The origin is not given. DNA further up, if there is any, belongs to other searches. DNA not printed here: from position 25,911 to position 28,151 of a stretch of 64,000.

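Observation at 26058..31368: Lower-G+C three-part block: XRE-HTH/tandem-RAM regulator, micro-ORF with hairpin, and a 1337-aa Hel308/Ski2-like helicase with two unassigned terminal domains. Candidate uncharacterised nucleic-acid surveillance or defence module.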

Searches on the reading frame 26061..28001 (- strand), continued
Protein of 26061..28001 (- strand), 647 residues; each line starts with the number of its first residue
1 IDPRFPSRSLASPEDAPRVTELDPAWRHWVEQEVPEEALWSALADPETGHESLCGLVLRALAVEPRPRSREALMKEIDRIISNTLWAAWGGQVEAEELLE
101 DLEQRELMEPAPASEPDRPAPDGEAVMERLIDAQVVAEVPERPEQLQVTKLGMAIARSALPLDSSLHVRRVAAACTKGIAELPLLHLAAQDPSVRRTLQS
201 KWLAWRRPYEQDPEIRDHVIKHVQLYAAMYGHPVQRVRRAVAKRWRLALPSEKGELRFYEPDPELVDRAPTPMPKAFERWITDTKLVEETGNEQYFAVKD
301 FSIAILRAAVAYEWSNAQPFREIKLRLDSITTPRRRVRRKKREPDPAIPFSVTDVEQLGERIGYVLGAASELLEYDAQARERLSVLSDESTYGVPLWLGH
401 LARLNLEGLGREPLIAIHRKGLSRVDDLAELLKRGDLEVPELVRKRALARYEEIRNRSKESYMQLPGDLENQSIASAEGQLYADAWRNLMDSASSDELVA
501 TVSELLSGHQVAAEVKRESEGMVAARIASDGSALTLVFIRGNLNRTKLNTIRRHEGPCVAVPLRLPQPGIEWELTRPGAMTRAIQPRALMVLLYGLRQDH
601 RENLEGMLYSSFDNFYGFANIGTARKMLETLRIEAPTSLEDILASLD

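Call 74: search_protein_families(library=pfam, proteins=[L014:8040-9668:-, L014:16909-18438:-, L018:7232-8338:+, L018:5663-6562:-, L018:16217-17083:-, L018:17173-18921:-, L019:8142-8639:-, L019:6243-7997:-, L019:15601-17121:-, L017:7683-9743:-], max_evalue=0.001)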
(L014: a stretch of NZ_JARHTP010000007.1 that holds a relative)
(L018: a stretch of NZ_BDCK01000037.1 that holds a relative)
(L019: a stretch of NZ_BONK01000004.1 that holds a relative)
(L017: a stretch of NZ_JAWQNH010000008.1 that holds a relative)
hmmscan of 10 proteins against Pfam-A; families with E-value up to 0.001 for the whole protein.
L014:8040-9668:- (542 aa): 2 families
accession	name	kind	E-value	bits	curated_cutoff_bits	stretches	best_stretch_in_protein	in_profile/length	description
PF00378.25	ECH_1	-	7.2e-28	98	27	1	45-236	17-197/251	Enoyl-CoA hydratase/isomerase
PF16113.10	ECH_2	-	1.6e-11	44.7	27.2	1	44-228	11-187/335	Enoyl-CoA hydratase/isomerase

L014:16909-18438:- (509 aa): 7 families
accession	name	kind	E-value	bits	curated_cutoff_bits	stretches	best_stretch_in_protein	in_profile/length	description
PF00275.25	EPSP_synthase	-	2.5e-42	145.5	22.8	1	79-496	3-417/417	EPSP synthase (3-phosphoshikimate 1-carboxyvinyltransferase)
PF01381.28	HTH_3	-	4.5e-15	55.9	23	1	13-63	1-51/55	Helix-turn-helix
PF13560.12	HTH_31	-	2.9e-12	47.2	27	1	9-60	2-54/64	Helix-turn-helix domain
PF13744.12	HTH_37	-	2.3e-07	31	27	1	8-50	18-61/80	Helix-turn-helix domain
PF12844.13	HTH_19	-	2e-06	28.1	30.2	1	10-60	1-51/64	Helix-turn-helix domain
PF04545.22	Sigma70_r4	-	0.00056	19.8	24.1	0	17-43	16-42/50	Sigma-70, region 4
PF13443.12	HTH_26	-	0.00057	20.5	22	0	17-61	6-51/63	Cro/C1-type HTH DNA-binding domain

L018:7232-8338:+ (368 aa): 1 family
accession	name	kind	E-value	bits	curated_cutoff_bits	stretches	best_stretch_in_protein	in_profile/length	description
PF00850.24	Hist_deacetyl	-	3.8e-85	286.3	27.9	1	39-326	4-296/298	Histone deacetylase domain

L018:5663-6562:- (299 aa): 3 families
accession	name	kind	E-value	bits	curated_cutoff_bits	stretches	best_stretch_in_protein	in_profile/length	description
PF00497.25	SBP_bac_3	-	1.3e-30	106.3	26.4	1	62-280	1-127/132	Bacterial extracellular solute-binding proteins, family 3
PF10613.14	Lig_chan-Glu_bd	-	1.2e-05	25.8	30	1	117-158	73-114/115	Ligated ion channel L-glutamate- and glycine-binding site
PF12974.12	Phosphonate-bd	-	0.00034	20.5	27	0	159-272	94-219/242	ABC transporter, phosphonate, periplasmic substrate-binding protein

L018:16217-17083:- (288 aa): 2 families
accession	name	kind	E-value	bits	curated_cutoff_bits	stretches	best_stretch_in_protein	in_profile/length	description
PF13230.11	GATase_4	-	5.3e-14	52.2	23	1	40-163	20-138/272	Glutamine amidotransferases class-II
PF13522.11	GATase_6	-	8.5e-08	32.7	27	1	88-181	7-91/130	Glutamine amidotransferase domain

L018:17173-18921:- (582 aa): 3 families
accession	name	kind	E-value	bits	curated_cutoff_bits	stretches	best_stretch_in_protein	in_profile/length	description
PF00005.33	ABC_tran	-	4.2e-34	118.5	25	1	253-396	6-137/137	ABC transporter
PF03459.23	TOBE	-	2.6e-11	44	22.3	1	519-576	2-61/64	TOBE domain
PF13304.12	AAA_21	-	4.5e-06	27.4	27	1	261-282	2-23/304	AAA domain, putative AbiEii toxin, Type IV TA system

L019:8142-8639:- (165 aa): 0 families

L019:6243-7997:- (584 aa): 0 families

L019:15601-17121:- (506 aa): 1 family
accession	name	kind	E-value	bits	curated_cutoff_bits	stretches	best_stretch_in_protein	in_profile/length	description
PF08843.17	AbiEii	-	3.8e-32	112.6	22.5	1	239-453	1-220/238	Nucleotidyl transferase AbiEii toxin, Type IV TA system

L017:7683-9743:- (686 aa): 1 family
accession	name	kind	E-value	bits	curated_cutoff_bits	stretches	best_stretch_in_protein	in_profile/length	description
PF00224.27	PK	-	8e-54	183.4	30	2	395-645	73-315/328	Pyruvate kinase, barrel domain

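Call 84: search_protein_families(library=pfam, proteins=[P0084, P0085, P0078, P0083, P0087, P0079, P0080], max_evalue=0.01)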
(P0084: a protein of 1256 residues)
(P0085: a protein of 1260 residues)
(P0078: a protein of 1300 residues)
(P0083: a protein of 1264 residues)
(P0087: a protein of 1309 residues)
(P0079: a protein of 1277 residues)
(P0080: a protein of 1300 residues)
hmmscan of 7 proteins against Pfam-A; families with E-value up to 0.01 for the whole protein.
P0084 (1256 aa): 4 families
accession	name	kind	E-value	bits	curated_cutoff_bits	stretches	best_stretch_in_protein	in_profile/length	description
PF00270.35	DEAD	-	7e-16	58.8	26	1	222-383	9-163/167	DEAD/DEAH box helicase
PF19955.5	EAD1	-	2.9e-09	37.7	24.2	1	24-112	2-88/90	Effector-associated domain 1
PF00271.37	Helicase_C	-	5.8e-07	30.2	23.5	1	567-648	43-110/110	Helicase conserved C-terminal domain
PF04851.21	ResIII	-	0.00021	21.7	22.5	0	212-343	6-135/164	Type III restriction enzyme, res subunit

P0085 (1260 aa): 4 families
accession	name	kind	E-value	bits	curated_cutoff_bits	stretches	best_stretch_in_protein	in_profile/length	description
PF00270.35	DEAD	-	2.7e-18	66.7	26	1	218-375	10-161/167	DEAD/DEAH box helicase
PF19955.5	EAD1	-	8.6e-11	42.6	24.2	1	25-111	3-89/90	Effector-associated domain 1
PF00271.37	Helicase_C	-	1.2e-06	29.2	23.5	1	554-635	41-110/110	Helicase conserved C-terminal domain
PF04851.21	ResIII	-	5.9e-05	23.5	22.5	1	205-372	4-160/164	Type III restriction enzyme, res subunit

P0078 (1300 aa): 3 families
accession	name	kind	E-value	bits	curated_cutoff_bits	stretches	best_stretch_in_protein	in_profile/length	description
PF00270.35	DEAD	-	6.4e-15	55.7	26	1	229-390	10-162/167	DEAD/DEAH box helicase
PF04851.21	ResIII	-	1.9e-06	28.3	22.5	1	218-388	3-162/164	Type III restriction enzyme, res subunit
PF00271.37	Helicase_C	-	2.1e-06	28.4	23.5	1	582-662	42-110/110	Helicase conserved C-terminal domain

P0083 (1264 aa): 4 families
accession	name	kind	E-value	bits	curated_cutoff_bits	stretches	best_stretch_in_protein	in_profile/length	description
PF00270.35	DEAD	-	2e-16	60.6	26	1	211-368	9-161/167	DEAD/DEAH box helicase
PF04851.21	ResIII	-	6.8e-06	26.5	22.5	1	198-367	4-162/164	Type III restriction enzyme, res subunit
PF00271.37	Helicase_C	-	9.8e-06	26.2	23.5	1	558-637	42-110/110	Helicase conserved C-terminal domain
PF13191.12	AAA_16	-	0.0055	17.6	32.6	0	215-349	21-159/167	AAA ATPase domain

P0087 (1309 aa): 6 families
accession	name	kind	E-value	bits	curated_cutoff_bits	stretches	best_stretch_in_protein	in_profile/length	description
PF00270.35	DEAD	-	3.9e-16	59.7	26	1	237-404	4-162/167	DEAD/DEAH box helicase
PF00271.37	Helicase_C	-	6.7e-11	42.9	23.5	1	587-669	39-110/110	Helicase conserved C-terminal domain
PF04851.21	ResIII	-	1.2e-08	35.5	22.5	1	233-402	4-163/164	Type III restriction enzyme, res subunit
PF13191.12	AAA_16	-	0.0011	19.9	32.6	1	241-382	13-158/167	AAA ATPase domain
PF00158.32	Sigma54_activat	-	0.0052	16.9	20.2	0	238-278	9-49/168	Sigma-54 interaction domain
PF13604.12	AAA_30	-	0.0057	16.9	27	0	233-297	2-63/191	AAA domain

P0079 (1277 aa): 7 families
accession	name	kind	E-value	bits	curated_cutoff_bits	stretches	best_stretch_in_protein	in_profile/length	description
PF00270.35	DEAD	-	4.8e-19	69.1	26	1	214-381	2-161/167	DEAD/DEAH box helicase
PF00271.37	Helicase_C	-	2.5e-05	24.9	23.5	1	584-669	41-110/110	Helicase conserved C-terminal domain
PF13191.12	AAA_16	-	0.00011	23.1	32.6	1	222-364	14-159/167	AAA ATPase domain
PF04851.21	ResIII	-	0.00019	21.9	22.5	1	212-344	4-133/164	Type III restriction enzyme, res subunit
PF13401.12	AAA_22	-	0.0023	18.7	27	0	233-365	8-105/130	AAA domain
PF13481.12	AAA_25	-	0.0025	17.9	27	1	223-256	26-59/195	AAA domain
PF02562.22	PhoH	-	0.0059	16.5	27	0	233-265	22-54/205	PhoH-like protein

P0080 (1300 aa): 2 families
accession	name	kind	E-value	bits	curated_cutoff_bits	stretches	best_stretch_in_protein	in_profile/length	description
PF00270.35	DEAD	-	1.2e-20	74.3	26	1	256-428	1-161/167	DEAD/DEAH box helicase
PF00271.37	Helicase_C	-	1.3e-08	35.5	23.5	1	617-697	41-110/110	Helicase conserved C-terminal domain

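Call 89: fold_search(model_id=the predicted structure, library=viral)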
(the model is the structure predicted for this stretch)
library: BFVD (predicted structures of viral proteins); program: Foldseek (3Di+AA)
matches with E <= 10: 318; with E <= 0.001: 0
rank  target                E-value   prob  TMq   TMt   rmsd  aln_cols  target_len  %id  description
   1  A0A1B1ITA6            2.8e-02  0.15  0.09  0.11  33.2       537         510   13  (no name in the UniProt tables at hand)
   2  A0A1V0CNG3            4.7e-02  0.13  0.10  0.11  27.6       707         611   10  (no name in the UniProt tables at hand)
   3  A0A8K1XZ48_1          2.0e-01  0.05  0.08  0.05  27.8       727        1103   12  (no name in the UniProt tables at hand)
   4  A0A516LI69            2.5e-01  0.05  0.07  0.09  24.1       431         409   13  (no name in the UniProt tables at hand)
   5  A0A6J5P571            2.5e-01  0.05  0.08  0.08  32.6       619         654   11  Uncharacterized protein [uncultured Caudovirales phage]
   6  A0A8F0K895            3.5e-01  0.33  0.08  0.19   9.2       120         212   18  (no name in the UniProt tables at hand)
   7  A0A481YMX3            3.5e-01  0.09  0.11  0.08  22.2       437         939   12  mRNA 5'-phosphatase [Pithovirus LCDPAC01]
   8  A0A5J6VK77            5.9e-01  0.30  0.07  0.21   8.3        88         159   11  Uncharacterized protein [Megaviridae environmental sample]
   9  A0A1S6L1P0            6.2e-01  0.16  0.08  0.27  13.9       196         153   12  (no name in the UniProt tables at hand)
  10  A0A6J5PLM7            6.8e-01  0.05  0.09  0.08  39.5       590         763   10  Uncharacterized protein [uncultured Caudovirales phage]
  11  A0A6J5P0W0            7.1e-01  0.13  0.12  0.23  15.3       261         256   11  HTH_XRE domain containing protein [uncultured Caudovirales phage]
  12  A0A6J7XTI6            7.5e-01  0.08  0.07  0.16  18.4       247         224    9  Uncharacterized protein [uncultured Caudovirales phage]
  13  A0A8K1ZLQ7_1          7.5e-01  0.06  0.11  0.09  34.3       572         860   10  RNA-directed RNA polymerase [Giant panda Dicistroviridae]
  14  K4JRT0                8.6e-01  0.51  0.05  0.37   5.7        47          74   26  Uncharacterized protein [Caulobacter phage CcrColossus]
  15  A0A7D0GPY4            9.1e-01  0.16  0.07  0.15   9.4       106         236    8  (no name in the UniProt tables at hand)
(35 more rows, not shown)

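Call 103: search_protein_families(library=padloc, proteins=[L014:14167-15249:+, L018:13996-15327:+, L019:13888-15480:+], max_evalue=0.00001)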
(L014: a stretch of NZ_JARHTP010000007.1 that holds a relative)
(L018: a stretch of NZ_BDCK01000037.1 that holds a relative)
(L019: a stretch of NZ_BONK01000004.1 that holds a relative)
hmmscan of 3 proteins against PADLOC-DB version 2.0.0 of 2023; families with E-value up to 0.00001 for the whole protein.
L014:14167-15249:+ (360 aa): 0 families

L018:13996-15327:+ (443 aa): 0 families

L019:13888-15480:+ (530 aa): 0 families
